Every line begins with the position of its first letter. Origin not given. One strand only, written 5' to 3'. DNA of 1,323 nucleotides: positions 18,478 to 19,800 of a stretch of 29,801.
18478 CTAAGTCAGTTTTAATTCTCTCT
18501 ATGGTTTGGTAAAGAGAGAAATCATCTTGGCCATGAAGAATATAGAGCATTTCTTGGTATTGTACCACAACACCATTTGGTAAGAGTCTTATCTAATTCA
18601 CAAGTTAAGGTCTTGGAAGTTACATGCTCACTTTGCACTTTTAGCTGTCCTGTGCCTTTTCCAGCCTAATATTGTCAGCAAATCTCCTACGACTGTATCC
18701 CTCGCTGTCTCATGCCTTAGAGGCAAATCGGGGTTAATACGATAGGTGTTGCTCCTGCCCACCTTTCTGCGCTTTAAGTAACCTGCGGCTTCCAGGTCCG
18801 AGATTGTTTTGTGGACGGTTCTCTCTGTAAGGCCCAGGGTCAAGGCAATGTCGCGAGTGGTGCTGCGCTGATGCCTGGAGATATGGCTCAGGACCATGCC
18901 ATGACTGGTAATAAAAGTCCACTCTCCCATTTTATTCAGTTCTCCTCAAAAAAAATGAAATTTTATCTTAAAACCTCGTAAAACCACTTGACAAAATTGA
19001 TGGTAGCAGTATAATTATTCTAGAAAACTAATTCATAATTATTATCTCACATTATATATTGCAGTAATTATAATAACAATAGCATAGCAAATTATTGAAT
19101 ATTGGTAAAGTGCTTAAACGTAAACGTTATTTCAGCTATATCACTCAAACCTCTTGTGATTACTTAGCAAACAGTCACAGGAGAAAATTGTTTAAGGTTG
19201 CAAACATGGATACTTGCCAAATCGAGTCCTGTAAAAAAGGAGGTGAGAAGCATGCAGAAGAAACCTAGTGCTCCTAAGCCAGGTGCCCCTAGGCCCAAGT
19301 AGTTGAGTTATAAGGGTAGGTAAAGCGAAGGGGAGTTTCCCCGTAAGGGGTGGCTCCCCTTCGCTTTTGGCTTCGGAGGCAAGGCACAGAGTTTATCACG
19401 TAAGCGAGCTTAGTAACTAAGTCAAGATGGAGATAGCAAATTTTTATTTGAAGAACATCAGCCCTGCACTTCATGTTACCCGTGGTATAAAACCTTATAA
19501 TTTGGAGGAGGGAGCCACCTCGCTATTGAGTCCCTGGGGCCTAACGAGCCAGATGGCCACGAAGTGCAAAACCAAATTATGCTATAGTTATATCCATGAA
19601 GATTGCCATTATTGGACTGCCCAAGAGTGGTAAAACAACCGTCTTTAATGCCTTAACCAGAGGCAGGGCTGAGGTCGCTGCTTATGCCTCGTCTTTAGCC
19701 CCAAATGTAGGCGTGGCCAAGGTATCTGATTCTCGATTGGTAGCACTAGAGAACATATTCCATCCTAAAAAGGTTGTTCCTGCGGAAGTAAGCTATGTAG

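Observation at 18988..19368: Stand-alone transcription unit for a 16-aa Pro/Lys-rich peptide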

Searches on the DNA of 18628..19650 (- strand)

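Call 4: search_rna_families(source=window, start=18850, end=19650, threshold=evalue, max_evalue=10, show_alignments=2)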
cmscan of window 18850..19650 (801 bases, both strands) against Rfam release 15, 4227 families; matches with E-value up to 10: 7.
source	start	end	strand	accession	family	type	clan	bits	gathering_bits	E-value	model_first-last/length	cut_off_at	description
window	19081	19166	-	RF01594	snoR18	Gene; snRNA; snoRNA; CD-box;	-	22.5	55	4.1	1-90/90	no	small nucleolar RNA snoR18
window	19321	19370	+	RF03994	mir-7558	Gene; miRNA;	-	21.4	80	0.21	1-51/51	no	mir-7558 microRNA precursor family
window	19269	19382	-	RF02957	EFASI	Gene; sRNA;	-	18.6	51.2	0.55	1-133/133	no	EFASI RNA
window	19318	19374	+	RF03790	MIR8008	Gene; miRNA;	-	18.6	66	0.74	1-55/55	no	MIR8008 microRNA precursor family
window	18881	18988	-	RF00421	SNORA32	Gene; snRNA; snoRNA; HACA-box;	-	18.1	60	5.1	1-121/121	no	Small nucleolar RNA SNORA32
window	19339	19350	+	RF01346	CRISPR-DR36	Gene; CRISPR;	-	12.9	38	6.7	17-28/36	no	CRISPR RNA direct repeat element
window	19330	19360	-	RF02975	DUF3800-XI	Gene; sRNA;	-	12.1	37.8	6.7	1-48/48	no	DUF3800-XI RNA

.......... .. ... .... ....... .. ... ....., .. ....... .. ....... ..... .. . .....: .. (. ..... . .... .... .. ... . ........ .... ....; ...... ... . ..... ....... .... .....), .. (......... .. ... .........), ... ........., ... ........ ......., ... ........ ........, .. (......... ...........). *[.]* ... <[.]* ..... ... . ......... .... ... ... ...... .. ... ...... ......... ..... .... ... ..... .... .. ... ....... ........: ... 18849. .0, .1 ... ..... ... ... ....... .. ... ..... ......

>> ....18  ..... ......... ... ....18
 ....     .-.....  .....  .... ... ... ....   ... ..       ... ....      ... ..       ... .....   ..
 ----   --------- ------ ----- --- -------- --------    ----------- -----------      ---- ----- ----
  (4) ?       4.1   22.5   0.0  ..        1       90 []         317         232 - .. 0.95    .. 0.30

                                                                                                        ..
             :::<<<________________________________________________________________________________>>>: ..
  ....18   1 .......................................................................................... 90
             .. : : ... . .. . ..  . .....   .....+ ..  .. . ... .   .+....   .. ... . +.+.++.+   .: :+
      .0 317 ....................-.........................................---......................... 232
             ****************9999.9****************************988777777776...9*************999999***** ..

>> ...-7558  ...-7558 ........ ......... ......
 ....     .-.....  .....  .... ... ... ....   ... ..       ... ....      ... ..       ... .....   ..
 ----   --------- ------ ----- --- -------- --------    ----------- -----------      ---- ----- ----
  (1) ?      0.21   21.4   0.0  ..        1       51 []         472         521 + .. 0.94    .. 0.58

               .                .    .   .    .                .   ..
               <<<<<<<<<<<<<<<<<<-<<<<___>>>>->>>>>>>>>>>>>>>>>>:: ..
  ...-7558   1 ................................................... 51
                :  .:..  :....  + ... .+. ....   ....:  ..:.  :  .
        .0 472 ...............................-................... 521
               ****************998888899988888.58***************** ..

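Call 34: search_rna_families(sources=[L004, L005, L008, L010, L013, L014, L016, L018, L019, L021, L022, L023, L024, L026, L027, L029, L030, L031, L002, L003], threshold=gathering)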
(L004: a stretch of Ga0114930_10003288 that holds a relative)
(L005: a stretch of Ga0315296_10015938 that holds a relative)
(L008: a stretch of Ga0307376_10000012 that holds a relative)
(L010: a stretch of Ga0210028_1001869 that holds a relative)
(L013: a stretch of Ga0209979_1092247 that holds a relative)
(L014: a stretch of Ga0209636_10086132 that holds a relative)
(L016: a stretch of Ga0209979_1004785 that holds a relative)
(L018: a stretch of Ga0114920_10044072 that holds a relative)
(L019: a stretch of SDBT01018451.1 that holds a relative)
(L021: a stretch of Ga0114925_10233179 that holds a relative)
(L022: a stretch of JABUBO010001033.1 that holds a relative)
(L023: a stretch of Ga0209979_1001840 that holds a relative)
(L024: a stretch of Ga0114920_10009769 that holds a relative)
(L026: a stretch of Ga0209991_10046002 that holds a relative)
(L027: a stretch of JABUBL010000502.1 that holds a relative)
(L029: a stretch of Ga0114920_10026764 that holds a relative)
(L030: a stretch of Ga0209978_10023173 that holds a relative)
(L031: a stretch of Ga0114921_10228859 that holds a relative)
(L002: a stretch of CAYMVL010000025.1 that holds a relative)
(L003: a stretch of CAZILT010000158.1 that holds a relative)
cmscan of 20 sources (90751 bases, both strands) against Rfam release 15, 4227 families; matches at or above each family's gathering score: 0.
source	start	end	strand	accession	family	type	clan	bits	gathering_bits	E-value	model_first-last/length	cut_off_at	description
